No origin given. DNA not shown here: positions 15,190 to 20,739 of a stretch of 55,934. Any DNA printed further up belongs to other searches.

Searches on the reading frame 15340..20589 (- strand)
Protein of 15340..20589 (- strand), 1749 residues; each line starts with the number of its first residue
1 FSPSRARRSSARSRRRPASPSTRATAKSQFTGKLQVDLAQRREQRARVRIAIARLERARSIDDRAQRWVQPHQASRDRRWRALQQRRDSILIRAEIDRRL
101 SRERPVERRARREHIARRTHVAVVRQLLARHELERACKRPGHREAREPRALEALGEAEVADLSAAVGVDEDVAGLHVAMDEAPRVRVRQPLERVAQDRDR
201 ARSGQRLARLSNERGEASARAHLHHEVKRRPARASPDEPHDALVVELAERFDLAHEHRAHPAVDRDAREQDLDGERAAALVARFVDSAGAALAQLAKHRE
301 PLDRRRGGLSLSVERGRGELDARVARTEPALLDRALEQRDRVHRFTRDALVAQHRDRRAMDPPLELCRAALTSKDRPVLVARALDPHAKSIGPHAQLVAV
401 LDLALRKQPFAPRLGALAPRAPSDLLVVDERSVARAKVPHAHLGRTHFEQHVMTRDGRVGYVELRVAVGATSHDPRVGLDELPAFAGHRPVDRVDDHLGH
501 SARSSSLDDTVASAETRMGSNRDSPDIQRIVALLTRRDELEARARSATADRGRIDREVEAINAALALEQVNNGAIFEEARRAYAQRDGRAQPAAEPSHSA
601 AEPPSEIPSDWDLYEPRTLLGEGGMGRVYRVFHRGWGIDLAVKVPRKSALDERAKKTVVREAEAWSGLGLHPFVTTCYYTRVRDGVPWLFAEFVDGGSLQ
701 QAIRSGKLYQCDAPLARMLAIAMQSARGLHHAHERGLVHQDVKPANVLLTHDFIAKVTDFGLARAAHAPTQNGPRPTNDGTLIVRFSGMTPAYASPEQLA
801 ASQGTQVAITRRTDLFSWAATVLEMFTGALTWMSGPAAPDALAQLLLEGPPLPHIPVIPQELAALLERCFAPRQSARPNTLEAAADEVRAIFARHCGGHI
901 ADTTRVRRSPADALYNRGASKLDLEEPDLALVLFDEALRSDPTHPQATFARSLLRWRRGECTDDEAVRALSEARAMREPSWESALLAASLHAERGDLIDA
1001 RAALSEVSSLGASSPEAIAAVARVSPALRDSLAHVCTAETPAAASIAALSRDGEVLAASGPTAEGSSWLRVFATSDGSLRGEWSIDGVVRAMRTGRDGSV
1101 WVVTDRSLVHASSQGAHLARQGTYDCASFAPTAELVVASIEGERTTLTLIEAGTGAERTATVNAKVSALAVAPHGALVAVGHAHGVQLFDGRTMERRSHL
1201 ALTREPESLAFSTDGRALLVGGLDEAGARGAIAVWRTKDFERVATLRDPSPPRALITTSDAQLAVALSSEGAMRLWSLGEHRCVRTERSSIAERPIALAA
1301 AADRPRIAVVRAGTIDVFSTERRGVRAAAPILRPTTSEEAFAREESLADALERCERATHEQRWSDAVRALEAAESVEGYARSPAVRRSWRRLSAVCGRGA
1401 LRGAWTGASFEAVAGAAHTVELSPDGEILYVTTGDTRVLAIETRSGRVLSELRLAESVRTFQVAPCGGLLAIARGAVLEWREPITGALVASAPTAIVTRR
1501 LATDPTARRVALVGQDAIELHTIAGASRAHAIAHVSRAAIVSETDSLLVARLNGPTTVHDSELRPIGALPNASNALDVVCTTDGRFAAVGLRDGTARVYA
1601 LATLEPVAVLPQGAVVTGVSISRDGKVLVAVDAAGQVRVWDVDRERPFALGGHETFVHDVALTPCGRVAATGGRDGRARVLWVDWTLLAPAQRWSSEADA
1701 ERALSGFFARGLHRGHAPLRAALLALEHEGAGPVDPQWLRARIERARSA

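Call 48: search_protein_families(library=pfam, proteins=[window:15340-20589:-], max_evalue=0.00001)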
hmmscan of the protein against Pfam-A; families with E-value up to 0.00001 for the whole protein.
window:15340-20589:- (1749 aa): 15 families
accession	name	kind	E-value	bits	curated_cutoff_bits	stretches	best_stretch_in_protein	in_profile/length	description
PF00069.31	Pkinase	-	4.5e-36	125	31.7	1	614-884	1-258/263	Protein kinase domain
PF07714.23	PK_Tyr_Ser-Thr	-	1.9e-28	99.9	23.1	1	619-880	6-251/258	Protein tyrosine and serine/threonine kinase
PF25174.1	Beta-prop_THOC3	-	3.2e-24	85.8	305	2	1100-1289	28-211/272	THOC3 beta-propeller domain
PF25173.1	Beta-prop_WDR3_1st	-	2.2e-16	60.6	154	2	1578-1679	35-138/184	WDR3 first beta-propeller domain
PF23414.1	Beta-prop_EML_2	-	5.9e-14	52.5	90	0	1168-1275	3-107/266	Echinoderm microtubule-associated protein second beta-propeller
PF00400.38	WD40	-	1.6e-13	50.9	27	0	1650-1680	7-37/39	WD domain, G-beta repeat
PF24814.1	WD40_Prp19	-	3.1e-13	49.9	320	0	1581-1677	144-243/281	Prp19 WD40 domain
PF24817.1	WD40_WDHD1_1st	-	2.8e-12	46.9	109.9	0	1579-1680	52-154/291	WDHD1 first WD40 domain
PF25171.1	Beta-prop_WDR36-Utp21_1st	-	1.1e-08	35.3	80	0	1157-1247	144-232/266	WDR36/Utp21 first beta-propeller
PF24807.1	WD40_CDC20-Fz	-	1.1e-08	35.2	200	0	1576-1704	55-183/292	CDC20/Fizzy WD40 domain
PF12894.13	ANAPC4_WD40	-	1.8e-08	34.9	22.9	0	1412-1457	36-81/91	Anaphase-promoting complex subunit 4 WD40 domain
PF25172.1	Beta-prop_WDR3_2nd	-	1.1e-07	31.8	140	0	1569-1677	130-240/293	WDR3 second beta-propeller domain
PF24796.1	WDR55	-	1.8e-07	30.9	200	0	1568-1643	217-294/296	WDR55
PF25391.1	WD40_Gbeta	-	3.9e-06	26.6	150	0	1582-1676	236-334/340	G protein beta WD-40 repeat protein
PF23393.2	Beta-prop_WDR90_POC16_2nd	-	6.1e-06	26.1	60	0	1586-1645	50-110/291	WDR90/POC16, second beta-propeller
